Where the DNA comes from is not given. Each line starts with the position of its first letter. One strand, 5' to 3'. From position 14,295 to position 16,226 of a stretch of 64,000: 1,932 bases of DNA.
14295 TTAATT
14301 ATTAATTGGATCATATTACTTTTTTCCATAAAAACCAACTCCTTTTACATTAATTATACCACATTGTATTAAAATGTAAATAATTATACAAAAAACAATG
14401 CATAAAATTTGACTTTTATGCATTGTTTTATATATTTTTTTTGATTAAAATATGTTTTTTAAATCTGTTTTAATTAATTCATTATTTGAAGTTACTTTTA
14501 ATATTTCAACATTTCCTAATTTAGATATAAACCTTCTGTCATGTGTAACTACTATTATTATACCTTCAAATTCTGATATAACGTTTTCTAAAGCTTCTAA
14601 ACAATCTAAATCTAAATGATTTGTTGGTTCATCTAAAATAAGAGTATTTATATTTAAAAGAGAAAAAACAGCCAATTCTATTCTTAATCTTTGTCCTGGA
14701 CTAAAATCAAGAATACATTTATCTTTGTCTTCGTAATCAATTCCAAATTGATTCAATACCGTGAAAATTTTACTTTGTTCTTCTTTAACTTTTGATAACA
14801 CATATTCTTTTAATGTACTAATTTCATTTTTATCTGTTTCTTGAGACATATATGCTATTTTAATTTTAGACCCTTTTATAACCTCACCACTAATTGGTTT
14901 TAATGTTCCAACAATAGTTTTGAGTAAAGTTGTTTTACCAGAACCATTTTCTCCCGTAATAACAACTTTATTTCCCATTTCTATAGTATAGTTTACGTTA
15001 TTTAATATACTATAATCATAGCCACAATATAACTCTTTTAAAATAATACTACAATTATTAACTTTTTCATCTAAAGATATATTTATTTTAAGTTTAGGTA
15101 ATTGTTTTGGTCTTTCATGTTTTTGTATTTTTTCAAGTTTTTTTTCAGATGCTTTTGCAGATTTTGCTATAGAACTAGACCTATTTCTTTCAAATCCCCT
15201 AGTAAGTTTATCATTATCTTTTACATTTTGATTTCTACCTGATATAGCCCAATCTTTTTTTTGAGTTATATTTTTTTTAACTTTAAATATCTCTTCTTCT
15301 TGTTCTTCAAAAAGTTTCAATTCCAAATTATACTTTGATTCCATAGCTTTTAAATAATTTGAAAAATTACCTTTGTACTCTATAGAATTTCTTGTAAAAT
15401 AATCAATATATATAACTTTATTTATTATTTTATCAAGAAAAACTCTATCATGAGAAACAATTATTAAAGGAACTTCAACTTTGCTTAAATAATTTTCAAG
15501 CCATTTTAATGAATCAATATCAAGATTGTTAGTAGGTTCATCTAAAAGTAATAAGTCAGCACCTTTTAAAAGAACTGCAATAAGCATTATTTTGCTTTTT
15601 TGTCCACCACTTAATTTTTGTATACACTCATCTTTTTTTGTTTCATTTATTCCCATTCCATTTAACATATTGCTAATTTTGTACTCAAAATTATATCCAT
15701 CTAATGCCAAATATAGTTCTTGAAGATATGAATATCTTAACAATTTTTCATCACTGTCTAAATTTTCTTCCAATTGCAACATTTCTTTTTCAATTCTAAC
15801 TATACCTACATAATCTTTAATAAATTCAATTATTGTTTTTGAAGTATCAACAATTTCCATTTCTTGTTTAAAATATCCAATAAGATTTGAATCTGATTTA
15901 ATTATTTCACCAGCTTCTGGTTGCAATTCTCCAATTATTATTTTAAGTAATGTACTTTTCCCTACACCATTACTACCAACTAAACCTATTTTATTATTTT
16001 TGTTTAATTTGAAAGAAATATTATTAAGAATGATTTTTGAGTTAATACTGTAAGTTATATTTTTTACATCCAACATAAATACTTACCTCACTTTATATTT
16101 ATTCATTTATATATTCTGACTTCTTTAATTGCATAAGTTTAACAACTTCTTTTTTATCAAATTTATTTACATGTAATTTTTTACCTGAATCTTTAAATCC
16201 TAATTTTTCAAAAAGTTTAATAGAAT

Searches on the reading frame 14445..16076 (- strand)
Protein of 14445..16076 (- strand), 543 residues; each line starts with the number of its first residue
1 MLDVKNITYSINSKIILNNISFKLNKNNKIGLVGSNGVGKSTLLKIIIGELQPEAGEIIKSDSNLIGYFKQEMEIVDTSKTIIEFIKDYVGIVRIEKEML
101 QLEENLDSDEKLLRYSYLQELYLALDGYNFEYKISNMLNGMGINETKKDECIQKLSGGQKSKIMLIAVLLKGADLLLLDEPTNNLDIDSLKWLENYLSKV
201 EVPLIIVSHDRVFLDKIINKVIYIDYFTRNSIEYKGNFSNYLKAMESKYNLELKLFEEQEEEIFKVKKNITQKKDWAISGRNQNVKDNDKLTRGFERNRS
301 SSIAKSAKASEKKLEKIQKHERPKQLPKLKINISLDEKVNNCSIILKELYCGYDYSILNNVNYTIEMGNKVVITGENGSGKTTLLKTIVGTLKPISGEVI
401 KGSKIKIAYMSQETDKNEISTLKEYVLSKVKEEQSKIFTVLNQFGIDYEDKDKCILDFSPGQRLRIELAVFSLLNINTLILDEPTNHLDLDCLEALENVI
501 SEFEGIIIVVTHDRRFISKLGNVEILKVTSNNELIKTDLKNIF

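Call 64: find_related_loci(query=window:14445-16076:-, collection=genome_contigs, flank=10000)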
Query window:14445-16076:- (543 aa) in genome_contigs; peptide patterns used: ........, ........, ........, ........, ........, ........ (x = any residue, [..] = any of these).
46 stretches matched a pattern; 6 encode a relative of the query (tblastn E <= 1e-3); 6 distinct loci.
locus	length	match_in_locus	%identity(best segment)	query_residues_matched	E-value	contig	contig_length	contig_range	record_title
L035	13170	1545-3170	77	1-543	0e+0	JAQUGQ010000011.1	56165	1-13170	MAG: Clostridia bacterium isolate STCSWMC_228 NODE_1031_length_56165_cov_6.710446_ST_CSWMC, whole genome shotgun sequenc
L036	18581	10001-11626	77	1-543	0e+0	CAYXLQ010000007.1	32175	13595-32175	MAG TPA_asm: uncultured Clostridiaceae bacterium isolate binchicken_co173_314 genome assembly, contig: NODE_4721_length_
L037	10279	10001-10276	80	1-426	2e-39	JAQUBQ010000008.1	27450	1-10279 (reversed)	MAG: Clostridia bacterium isolate STCSWMC_110 NODE_3930_length_27450_cov_4.832815_ST_CSWMC, whole genome shotgun sequenc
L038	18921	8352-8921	24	4-515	2e-11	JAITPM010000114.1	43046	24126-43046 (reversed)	MAG: Fusobacteriaceae bacterium isolate Pq454_bin26 k119_1289728, whole genome shotgun sequence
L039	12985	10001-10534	27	17-514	1e-8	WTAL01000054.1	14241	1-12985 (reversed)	MAG: Rhodobacteraceae bacterium isolate GLR160 c_000000013064, whole genome shotgun sequence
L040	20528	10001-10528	22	17-211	2e-5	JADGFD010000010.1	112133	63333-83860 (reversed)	MAG: Rhodobacteraceae bacterium isolate OB9 NODE_10_length_112133_cov_8.201676, whole genome shotgun sequence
